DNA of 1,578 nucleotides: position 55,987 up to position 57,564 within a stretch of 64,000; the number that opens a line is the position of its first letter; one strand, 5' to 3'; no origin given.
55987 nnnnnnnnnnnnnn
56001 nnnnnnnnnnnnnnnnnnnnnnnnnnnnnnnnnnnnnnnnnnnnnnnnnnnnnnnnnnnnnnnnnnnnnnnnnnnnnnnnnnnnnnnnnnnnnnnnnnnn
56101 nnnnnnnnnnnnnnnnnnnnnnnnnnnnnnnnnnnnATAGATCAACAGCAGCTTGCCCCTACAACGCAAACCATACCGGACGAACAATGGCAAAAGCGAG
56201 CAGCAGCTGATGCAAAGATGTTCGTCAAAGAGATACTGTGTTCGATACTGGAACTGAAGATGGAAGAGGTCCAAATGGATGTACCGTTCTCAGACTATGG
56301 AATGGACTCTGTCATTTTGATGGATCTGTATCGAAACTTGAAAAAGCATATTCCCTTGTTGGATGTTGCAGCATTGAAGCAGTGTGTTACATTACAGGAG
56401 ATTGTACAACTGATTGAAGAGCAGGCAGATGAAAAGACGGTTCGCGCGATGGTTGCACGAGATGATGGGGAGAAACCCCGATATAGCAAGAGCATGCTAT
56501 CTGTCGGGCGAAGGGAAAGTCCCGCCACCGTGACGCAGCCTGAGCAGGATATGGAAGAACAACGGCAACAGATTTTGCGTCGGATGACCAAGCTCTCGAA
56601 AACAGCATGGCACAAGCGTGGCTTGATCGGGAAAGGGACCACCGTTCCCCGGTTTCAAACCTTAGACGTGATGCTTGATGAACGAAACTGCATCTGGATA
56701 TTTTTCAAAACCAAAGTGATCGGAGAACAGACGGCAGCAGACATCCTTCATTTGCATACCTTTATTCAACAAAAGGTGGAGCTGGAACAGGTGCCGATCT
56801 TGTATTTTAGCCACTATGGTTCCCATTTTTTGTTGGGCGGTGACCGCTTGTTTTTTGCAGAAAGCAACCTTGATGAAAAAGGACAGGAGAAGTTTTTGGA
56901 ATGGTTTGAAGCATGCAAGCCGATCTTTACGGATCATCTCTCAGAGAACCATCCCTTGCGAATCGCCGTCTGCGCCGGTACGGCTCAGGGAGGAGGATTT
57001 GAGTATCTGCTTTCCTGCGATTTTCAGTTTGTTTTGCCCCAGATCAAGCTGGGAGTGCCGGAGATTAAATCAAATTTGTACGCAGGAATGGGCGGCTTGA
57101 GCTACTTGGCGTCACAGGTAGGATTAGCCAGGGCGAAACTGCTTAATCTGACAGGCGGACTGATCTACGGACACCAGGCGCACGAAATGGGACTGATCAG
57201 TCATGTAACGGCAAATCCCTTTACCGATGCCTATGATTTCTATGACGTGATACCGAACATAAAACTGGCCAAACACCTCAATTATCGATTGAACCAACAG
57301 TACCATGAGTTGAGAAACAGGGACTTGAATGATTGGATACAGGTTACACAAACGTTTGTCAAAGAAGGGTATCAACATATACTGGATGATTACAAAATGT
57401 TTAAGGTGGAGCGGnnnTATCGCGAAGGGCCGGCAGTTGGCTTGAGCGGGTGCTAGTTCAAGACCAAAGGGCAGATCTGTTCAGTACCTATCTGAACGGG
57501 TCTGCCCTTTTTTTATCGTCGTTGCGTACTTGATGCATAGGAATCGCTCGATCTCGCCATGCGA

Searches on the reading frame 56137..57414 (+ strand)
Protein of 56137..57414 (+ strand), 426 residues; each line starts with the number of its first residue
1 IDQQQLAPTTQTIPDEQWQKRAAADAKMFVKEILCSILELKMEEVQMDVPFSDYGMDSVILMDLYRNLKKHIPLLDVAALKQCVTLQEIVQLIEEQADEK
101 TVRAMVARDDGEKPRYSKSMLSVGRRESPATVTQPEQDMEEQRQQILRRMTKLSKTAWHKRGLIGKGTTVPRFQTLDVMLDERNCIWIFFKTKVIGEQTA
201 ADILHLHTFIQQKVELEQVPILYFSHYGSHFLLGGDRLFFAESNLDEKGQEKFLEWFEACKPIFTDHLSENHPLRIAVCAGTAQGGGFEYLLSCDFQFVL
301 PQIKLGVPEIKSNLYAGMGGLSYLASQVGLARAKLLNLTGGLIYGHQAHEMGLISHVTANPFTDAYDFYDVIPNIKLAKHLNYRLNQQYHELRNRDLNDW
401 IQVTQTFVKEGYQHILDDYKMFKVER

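Call 49: search_protein_families(library=ncbifam, proteins=[window:56137-57414:+], max_evalue=0.001)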
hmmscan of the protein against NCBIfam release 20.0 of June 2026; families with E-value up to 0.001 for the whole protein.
window:56137-57414:+ (426 aa): 55 families (the best 25 are shown)
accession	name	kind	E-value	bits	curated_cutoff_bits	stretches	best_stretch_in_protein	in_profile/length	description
NF006452.0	PRK08788.1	equivalog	6.4e-25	87.9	177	1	171-359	15-211/291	crotonase/enoyl-CoA hydratase family protein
NF005803.0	PRK07658.1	equivalog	1.3e-15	57.5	313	1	271-359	94-181/257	enoyl-CoA hydratase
NF053515.1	SgnlFctrSynRpfF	equivalog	6.1e-15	55.2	550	1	201-360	50-212/288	diffusible signal factor synthase RpfF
NF006566.0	PRK09076.1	subfamily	1.3e-14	54.5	286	1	208-359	38-184/260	enoyl-CoA hydratase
NF051848.1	EnCoAHydtEchA19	equivalog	1.3e-14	54.4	400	1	259-359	83-182/258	enoyl-CoA hydratase EchA19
NF005699.0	PRK07509.1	equivalog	2.2e-14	53.8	249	1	276-369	107-200/267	crotonase/enoyl-CoA hydratase family protein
NF007239.0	PRK09674.1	equivalog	5e-14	52.4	371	1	231-367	53-189/257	2,3-dehydroadipyl-CoA hydratase PaaF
NF008727.0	PRK11730.1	equivalog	3e-13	49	870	1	205-360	38-190/717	fatty acid oxidation complex subunit alpha FadB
NF005802.0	PRK07657.1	equivalog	3.2e-13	49.8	363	1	275-359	100-184/260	enoyl-CoA hydratase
NF004517.0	PRK05862.1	equivalog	3.3e-13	49.7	396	1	228-359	50-181/257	enoyl-CoA hydratase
NF006007.0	PRK08138.1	subfamily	5.6e-13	48.8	355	1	232-360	58-186/261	enoyl-CoA hydratase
NF006100.0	PRK08252.1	subfamily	9e-13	48.4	282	1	273-360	93-179/254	crotonase/enoyl-CoA hydratase family protein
NF042430.2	EnCoAhydt_DpgD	equivalog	1.6e-12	47.4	400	1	239-360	63-183/258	enoyl-CoA-hydratase DpgD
NF004475.0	PRK05809.1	subfamily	3.5e-12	46.4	394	1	272-359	98-184/260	short-chain-enoyl-CoA hydratase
NF004781.0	PRK06127.1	subfamily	4e-11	43.1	291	1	267-360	101-194/269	enoyl-CoA hydratase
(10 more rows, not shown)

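Call 50: search_protein_representatives(protein=window:56137-57414:+)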
Query: 426 residues. Proteins with E-value up to 0.001 (for the whole library): 7052; up to 1e-10: 103; up to 1e-30: 19. The best 150 are listed.
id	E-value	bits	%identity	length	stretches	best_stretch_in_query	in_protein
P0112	2.6e-288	972.2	88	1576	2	1-426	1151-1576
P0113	1.2e-60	222.4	70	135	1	292-423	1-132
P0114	3.7e-40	154.9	48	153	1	116-262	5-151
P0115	5.5e-40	154.3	30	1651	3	166-403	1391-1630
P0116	8.1e-39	150.5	33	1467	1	34-422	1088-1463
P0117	2.7e-36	142.1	31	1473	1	24-422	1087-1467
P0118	6.4e-36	140.9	32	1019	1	41-405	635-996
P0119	3.0e-35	138.7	33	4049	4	173-400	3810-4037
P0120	3.1e-35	138.7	29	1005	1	7-407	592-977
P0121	3.4e-35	138.5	35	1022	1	175-402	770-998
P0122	4.7e-34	134.8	38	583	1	169-402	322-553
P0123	9.5e-34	133.8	34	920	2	171-404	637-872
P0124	6.4e-33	131.1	38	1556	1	168-401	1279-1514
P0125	5.9e-32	127.9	38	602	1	170-401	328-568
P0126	1.0e-31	127.1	35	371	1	169-402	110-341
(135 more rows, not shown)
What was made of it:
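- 52687..57417 (+): Last PKS gene, MT-ACP-KS0-ACP-crotonase (1576 aa, uninterrupted). Its start and its C-terminal crotonase end are both natural. At least 20 PKS proteins end with the same crotonase (call 50).
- The crotonase terminus is natural (call 50).
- Tried and rejected: This is rejected: at least 20 PKS proteins end with the same ACP-crotonase (call 50).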

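Call 51: find_encoding_contigs(protein=P0112, flank=10000, max_places=4)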
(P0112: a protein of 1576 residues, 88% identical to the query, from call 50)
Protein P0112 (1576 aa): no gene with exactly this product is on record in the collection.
